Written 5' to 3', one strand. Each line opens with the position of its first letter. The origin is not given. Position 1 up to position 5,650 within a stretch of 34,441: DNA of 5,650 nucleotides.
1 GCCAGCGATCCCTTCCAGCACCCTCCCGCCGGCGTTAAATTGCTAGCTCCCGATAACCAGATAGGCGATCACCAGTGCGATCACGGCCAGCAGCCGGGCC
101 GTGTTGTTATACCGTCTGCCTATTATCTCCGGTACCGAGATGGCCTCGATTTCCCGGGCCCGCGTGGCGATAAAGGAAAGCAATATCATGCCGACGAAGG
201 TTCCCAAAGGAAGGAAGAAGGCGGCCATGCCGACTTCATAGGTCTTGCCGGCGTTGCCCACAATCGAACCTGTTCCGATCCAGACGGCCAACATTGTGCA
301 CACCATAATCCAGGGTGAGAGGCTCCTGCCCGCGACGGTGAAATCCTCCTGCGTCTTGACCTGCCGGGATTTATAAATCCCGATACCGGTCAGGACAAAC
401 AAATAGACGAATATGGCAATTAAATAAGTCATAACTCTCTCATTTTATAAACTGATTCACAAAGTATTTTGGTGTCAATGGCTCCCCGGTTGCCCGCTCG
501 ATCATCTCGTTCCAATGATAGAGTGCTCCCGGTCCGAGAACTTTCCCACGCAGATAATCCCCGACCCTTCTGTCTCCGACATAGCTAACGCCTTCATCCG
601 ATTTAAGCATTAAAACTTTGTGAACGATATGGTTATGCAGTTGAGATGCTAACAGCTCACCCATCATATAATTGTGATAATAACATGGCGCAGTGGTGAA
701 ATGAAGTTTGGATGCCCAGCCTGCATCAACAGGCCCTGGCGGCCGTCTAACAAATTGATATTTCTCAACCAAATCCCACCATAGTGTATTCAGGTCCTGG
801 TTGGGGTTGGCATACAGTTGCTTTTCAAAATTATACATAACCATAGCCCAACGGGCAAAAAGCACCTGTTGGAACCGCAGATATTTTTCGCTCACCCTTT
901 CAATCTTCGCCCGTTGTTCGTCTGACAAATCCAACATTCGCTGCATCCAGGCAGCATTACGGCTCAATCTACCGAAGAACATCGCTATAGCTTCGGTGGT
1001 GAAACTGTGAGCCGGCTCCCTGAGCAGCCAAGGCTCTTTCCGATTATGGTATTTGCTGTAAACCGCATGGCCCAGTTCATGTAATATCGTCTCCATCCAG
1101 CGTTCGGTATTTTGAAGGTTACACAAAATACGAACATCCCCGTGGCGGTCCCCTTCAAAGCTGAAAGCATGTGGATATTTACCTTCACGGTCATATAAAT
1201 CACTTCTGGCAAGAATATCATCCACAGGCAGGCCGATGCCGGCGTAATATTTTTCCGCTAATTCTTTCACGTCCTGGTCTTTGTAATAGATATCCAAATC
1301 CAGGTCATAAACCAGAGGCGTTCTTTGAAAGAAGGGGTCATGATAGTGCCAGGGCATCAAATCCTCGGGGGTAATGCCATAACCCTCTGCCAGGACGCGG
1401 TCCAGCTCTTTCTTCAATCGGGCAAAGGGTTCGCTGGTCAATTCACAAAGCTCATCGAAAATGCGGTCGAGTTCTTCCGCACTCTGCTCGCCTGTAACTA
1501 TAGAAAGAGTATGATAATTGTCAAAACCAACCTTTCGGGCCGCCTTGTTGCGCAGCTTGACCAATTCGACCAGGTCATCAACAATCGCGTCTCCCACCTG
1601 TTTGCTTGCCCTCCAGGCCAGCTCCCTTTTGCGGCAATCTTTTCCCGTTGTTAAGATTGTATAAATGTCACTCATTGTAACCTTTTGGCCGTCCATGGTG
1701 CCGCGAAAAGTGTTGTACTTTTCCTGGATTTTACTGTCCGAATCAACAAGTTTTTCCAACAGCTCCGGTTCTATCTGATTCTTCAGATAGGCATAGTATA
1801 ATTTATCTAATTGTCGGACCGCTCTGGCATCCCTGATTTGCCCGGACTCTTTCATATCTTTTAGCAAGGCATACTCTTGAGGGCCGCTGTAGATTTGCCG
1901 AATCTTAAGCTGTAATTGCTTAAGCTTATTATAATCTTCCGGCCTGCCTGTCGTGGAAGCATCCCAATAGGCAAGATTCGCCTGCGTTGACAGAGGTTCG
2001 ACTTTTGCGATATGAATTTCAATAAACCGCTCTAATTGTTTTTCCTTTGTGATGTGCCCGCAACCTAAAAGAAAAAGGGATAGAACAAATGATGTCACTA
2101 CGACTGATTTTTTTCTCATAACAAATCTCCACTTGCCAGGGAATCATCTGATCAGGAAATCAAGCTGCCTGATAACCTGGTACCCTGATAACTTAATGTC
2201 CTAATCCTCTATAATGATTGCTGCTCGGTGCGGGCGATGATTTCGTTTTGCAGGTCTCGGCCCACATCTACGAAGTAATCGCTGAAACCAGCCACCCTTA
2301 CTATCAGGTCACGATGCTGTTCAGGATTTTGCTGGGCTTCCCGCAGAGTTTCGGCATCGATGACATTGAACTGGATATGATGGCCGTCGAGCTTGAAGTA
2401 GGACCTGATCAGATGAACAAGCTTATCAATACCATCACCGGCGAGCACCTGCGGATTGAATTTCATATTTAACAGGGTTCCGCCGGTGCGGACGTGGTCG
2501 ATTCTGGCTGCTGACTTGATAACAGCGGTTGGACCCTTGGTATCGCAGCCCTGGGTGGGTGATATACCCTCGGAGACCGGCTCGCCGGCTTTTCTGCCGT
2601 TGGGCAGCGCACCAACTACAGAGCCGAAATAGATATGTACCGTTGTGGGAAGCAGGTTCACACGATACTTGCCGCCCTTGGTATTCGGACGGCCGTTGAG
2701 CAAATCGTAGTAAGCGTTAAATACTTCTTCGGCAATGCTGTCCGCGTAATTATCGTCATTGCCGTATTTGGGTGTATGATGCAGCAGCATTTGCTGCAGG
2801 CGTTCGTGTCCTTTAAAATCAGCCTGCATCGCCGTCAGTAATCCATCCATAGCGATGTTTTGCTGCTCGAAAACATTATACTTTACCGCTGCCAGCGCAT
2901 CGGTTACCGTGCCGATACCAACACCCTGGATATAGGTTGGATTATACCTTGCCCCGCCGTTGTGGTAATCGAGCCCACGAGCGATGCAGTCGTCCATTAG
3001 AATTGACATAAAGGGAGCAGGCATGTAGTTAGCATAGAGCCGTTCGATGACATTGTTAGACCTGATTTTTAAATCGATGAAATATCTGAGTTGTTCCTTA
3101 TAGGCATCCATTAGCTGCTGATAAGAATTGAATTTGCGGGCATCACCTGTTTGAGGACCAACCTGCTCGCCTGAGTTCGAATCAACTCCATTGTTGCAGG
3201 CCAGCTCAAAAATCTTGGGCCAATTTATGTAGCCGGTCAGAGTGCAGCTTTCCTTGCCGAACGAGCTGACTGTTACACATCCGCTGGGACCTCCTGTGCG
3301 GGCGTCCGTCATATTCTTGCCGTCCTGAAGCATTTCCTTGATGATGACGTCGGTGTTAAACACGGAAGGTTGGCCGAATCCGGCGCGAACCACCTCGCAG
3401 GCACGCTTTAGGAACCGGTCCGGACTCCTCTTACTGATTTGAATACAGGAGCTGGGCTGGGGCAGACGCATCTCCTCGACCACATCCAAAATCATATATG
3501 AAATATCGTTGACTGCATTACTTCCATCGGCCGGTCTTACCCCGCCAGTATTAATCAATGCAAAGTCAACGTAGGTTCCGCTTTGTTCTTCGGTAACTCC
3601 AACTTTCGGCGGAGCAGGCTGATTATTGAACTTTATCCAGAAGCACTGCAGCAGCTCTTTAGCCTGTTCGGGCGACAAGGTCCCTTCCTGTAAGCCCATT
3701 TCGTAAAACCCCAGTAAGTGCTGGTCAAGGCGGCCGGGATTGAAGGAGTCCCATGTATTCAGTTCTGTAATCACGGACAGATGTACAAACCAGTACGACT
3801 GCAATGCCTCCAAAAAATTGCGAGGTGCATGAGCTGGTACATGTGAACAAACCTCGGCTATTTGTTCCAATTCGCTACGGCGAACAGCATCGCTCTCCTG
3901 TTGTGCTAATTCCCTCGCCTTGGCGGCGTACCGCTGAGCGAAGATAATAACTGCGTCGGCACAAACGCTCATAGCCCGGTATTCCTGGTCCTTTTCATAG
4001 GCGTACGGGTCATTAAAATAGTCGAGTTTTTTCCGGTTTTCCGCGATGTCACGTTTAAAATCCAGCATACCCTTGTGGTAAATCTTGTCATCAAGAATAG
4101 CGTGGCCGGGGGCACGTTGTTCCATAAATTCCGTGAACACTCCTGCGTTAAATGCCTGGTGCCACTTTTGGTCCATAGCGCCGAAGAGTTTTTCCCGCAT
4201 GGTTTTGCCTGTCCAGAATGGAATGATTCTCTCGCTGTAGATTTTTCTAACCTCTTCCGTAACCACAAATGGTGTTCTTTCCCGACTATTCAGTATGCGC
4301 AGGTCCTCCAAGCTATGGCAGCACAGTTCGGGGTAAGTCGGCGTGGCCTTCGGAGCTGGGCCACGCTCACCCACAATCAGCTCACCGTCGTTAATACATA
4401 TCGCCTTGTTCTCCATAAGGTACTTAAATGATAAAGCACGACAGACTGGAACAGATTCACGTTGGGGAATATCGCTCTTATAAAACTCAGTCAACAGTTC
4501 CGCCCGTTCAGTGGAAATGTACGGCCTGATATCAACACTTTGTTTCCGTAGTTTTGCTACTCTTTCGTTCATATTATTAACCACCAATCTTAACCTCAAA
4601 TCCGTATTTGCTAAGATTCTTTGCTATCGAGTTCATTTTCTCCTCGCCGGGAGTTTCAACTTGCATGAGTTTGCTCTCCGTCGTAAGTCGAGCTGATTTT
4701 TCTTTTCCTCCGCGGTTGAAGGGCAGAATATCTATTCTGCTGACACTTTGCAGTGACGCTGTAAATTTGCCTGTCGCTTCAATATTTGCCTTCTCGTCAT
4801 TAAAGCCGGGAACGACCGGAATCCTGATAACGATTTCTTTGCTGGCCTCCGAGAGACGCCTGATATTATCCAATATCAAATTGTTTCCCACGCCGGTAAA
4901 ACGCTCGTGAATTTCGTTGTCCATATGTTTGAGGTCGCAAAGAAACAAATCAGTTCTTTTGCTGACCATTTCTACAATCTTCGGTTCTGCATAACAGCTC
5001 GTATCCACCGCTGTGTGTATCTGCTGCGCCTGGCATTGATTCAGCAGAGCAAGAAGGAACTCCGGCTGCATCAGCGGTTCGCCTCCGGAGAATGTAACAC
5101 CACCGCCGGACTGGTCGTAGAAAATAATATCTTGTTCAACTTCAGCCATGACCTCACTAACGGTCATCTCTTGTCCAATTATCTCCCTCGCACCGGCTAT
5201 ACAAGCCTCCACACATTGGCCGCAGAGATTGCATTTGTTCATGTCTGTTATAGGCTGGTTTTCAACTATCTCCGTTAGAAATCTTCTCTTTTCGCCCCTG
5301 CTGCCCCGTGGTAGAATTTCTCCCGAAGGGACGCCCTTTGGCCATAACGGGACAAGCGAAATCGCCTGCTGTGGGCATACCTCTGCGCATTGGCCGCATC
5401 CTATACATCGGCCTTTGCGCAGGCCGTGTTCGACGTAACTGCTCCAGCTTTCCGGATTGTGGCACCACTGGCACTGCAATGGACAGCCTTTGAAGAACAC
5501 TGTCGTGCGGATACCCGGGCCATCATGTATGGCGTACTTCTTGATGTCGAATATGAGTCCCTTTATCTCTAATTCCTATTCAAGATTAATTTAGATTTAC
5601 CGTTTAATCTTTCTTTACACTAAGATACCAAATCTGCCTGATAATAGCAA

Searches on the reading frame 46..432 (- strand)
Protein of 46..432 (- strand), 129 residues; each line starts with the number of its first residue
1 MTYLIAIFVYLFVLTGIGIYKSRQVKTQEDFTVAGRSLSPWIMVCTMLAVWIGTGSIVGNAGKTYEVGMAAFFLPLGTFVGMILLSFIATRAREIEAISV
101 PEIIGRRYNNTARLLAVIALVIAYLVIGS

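Call 7: search_protein_families(library=pfam, proteins=[window:46-432:-], max_evalue=0.01)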
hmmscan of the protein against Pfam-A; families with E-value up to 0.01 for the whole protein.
window:46-432:- (129 aa): 2 families
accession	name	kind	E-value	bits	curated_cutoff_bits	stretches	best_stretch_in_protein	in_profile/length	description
PF00474.23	SSF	-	4.1e-10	39.5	22.8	1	31-123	1-96/406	Sodium:solute symporter family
PF03653.18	UPF0093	-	0.0083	16.8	34.2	1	4-122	16-140/146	Uncharacterised protein family (UPF0093)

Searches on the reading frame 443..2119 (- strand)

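Call 7: search_protein_families(library=pfam, proteins=[window:443-2119:-], max_evalue=0.01)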
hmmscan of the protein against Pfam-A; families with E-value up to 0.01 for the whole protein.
window:443-2119:- (559 aa): 3 families
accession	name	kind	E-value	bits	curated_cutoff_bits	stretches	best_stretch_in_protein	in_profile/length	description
PF01401.24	Peptidase_M2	-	3.9e-23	82.4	23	2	283-546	279-549/581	Angiotensin-converting enzyme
PF01432.26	Peptidase_M3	-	2.5e-18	67.1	27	1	307-556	190-454/457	Peptidase family M3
PF02074.21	Peptidase_M32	-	1.6e-09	37.4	25.1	1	317-556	228-484/489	Carboxypeptidase Taq (M32) metallopeptidase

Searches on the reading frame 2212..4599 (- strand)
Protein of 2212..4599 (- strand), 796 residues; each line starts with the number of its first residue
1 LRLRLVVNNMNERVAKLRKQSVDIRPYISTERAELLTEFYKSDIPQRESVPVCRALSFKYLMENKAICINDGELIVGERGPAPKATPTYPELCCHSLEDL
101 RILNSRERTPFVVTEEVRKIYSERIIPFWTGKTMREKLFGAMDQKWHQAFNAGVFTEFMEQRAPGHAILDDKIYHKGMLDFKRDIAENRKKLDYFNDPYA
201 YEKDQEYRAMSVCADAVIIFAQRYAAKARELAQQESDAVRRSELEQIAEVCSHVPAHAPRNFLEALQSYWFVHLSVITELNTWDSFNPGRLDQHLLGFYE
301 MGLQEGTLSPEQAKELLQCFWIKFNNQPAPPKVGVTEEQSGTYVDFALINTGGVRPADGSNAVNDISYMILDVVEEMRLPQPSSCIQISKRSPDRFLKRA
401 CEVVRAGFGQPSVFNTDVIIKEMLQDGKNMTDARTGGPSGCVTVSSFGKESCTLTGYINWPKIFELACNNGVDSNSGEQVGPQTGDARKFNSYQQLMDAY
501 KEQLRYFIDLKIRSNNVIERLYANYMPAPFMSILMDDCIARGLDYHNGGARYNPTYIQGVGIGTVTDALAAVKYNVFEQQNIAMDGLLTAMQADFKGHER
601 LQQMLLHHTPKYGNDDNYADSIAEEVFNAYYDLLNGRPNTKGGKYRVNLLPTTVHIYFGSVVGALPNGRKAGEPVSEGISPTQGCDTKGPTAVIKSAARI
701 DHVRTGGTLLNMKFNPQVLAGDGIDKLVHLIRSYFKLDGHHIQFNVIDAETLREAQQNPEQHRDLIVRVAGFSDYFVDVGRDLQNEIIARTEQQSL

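Call 7: search_protein_families(library=pfam, proteins=[window:2212-4599:-], max_evalue=0.01)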
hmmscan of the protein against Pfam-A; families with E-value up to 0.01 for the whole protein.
window:2212-4599:- (796 aa): 2 families
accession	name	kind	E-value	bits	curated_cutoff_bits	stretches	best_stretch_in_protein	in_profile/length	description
PF02901.20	PFL-like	-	5.1e-229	762.6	24.3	1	10-659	1-647/647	Pyruvate formate lyase-like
PF01228.26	Gly_radical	-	4.1e-35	121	22.2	1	675-777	1-106/106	Glycine radical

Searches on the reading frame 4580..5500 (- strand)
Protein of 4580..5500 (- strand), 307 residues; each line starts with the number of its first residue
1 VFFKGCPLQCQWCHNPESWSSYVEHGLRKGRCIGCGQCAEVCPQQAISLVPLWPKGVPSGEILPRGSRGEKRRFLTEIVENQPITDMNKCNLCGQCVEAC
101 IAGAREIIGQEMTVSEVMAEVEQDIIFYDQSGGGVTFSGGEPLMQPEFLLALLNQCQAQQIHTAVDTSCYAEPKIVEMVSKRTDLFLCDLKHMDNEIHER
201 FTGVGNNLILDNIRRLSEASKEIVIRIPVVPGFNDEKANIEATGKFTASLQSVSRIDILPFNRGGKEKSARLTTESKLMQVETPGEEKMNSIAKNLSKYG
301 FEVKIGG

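Call 7: search_protein_families(library=pfam, proteins=[window:4580-5500:-], max_evalue=0.01)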
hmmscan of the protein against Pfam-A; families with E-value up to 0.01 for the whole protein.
window:4580-5500:- (307 aa): 15 families
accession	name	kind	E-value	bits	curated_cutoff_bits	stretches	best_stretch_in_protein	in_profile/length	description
PF04055.27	Radical_SAM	-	4.1e-18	66.6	29.5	1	100-237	14-158/166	Radical SAM superfamily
PF00037.32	Fer4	-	3.6e-13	49.2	21.1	2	30-48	6-24/24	4Fe-4S binding domain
PF12838.12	Fer4_7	-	2.2e-11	44.5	27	1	31-104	1-52/52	4Fe-4S dicluster domain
PF12837.12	Fer4_6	-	5.1e-10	39.3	25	2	30-47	7-24/24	4Fe-4S binding domain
PF13187.11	Fer4_9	-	4.8e-08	33.3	27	2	6-47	8-52/52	4Fe-4S dicluster domain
PF13237.11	Fer4_10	-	1.4e-07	31.8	25.5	1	30-100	7-52/53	4Fe-4S dicluster domain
PF13353.11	Fer4_12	-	1.8e-07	32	22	1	93-170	19-92/137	4Fe-4S single cluster domain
PF12797.12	Fer4_2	-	2.6e-07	30.6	24.5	2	30-43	8-21/22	4Fe-4S binding domain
PF12800.12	Fer4_4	-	6.4e-05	23.4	24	0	31-44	3-16/17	4Fe-4S binding domain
PF13484.11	Fer4_16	-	0.00011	23.4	30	1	31-100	1-63/66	4Fe-4S double cluster binding domain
PF13183.11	Fer4_8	-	0.0002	22.2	27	1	31-102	4-66/68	4Fe-4S dicluster domain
PF13459.11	Fer4_15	-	0.00083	20.5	22.4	0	31-44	7-20/66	4Fe-4S single cluster domain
PF13534.11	Fer4_17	-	0.0011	19.9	22.2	0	85-102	41-58/61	4Fe-4S dicluster domain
PF25160.1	LdpA_Fe-S-bd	-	0.0027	17.9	27.6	1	6-48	1-44/49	LdpA Fe-S cluster-binding domain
PF17179.9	Fer4_22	-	0.0069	17.6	27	0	23-45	72-94/95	4Fe-4S dicluster domain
